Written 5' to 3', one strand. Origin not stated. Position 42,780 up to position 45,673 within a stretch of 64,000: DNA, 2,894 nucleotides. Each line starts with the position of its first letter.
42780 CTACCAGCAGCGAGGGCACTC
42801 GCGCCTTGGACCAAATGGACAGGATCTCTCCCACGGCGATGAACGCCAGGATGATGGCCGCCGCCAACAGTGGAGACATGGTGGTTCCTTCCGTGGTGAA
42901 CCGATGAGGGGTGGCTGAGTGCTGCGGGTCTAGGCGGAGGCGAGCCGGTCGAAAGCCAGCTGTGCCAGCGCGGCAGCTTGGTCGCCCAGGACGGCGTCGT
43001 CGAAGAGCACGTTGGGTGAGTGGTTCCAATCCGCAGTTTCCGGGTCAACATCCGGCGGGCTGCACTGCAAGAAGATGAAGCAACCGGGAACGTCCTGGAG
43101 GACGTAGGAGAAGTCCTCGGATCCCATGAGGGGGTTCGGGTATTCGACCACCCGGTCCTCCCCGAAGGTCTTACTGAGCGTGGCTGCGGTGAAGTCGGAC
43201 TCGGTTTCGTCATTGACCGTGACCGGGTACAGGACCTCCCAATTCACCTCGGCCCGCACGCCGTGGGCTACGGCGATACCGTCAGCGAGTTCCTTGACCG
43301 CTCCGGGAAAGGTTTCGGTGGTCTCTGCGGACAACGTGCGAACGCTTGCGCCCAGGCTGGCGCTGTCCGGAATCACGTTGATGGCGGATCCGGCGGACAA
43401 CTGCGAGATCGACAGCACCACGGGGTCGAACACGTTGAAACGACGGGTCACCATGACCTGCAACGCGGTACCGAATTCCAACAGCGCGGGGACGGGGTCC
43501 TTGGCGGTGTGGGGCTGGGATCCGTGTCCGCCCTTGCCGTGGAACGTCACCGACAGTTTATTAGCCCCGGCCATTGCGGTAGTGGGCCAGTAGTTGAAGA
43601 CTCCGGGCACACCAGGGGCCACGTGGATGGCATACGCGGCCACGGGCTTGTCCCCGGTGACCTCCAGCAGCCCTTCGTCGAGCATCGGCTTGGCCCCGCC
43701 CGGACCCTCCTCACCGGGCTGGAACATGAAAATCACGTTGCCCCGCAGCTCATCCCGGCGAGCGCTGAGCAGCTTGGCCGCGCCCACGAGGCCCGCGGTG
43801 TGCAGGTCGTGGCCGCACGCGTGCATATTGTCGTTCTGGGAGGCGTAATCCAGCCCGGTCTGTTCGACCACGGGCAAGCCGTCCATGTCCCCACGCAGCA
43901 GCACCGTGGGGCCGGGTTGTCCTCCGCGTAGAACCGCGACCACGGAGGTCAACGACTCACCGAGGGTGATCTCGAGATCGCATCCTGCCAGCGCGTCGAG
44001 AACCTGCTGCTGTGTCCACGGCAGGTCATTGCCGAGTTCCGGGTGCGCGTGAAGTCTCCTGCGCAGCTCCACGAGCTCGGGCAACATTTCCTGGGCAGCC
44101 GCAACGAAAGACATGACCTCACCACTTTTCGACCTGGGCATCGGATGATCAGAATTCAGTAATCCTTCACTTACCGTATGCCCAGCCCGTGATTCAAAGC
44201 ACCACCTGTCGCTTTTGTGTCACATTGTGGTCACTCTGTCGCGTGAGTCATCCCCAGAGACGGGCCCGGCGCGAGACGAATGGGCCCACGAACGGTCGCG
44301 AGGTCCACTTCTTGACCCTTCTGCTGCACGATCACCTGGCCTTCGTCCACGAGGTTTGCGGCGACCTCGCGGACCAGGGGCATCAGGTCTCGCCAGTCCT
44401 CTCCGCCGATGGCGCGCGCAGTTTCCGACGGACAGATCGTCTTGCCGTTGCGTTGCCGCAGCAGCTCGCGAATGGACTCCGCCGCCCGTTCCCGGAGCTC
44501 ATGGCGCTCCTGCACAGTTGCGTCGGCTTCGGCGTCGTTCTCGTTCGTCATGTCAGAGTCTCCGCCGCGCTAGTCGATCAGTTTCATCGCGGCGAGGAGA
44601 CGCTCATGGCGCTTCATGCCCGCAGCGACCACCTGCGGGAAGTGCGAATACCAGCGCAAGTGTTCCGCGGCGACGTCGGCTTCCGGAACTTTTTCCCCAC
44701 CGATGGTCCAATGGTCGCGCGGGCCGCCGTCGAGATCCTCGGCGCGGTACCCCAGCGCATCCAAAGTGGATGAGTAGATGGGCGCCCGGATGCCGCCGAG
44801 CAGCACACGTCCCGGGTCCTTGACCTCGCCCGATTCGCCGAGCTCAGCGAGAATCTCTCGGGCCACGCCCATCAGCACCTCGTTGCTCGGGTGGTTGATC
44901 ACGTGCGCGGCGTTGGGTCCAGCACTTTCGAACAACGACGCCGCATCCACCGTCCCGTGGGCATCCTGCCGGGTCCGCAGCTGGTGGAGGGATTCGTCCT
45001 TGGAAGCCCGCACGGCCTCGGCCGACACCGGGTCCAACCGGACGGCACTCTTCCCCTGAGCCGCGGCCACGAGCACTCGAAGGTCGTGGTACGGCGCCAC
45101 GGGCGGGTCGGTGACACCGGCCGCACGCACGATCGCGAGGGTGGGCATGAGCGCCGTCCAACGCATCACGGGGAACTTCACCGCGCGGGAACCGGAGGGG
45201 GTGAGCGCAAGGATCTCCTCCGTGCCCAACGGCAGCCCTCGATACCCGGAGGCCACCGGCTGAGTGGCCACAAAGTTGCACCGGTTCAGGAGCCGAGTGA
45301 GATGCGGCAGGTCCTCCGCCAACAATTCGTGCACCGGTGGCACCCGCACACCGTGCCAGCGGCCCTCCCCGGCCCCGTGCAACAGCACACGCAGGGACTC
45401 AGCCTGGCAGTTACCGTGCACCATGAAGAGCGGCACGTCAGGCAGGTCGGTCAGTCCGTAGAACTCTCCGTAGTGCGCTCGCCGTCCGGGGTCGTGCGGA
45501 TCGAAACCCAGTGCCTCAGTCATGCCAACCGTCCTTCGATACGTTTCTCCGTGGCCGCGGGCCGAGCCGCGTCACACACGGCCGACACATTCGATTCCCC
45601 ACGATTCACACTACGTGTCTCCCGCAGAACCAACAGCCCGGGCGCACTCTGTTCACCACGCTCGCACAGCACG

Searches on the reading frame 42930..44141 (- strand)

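Call 90: search_protein_families(library=pfam, proteins=[window:42930-44141:-], max_evalue=0.0001)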
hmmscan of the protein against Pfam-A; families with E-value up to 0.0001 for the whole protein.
window:42930-44141:- (403 aa): 2 families
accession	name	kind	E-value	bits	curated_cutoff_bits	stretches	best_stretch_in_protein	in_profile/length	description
PF01546.33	Peptidase_M20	-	1.6e-36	126.6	24.6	1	81-396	1-204/206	Peptidase family M20/M25/M40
PF07687.19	M20_dimer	-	4.7e-12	46.2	21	1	192-287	5-100/107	Peptidase dimerisation domain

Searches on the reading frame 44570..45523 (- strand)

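Call 90: search_protein_families(library=pfam, proteins=[window:44570-45523:-], max_evalue=0.0001)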
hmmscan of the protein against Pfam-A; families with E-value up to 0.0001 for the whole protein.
window:44570-45523:- (317 aa): 1 family
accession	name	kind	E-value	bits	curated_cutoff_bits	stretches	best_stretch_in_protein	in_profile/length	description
PF18588.6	WcbI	-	1e-60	205.4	29.2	1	33-231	2-203/205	Polysaccharide biosynthesis enzyme WcbI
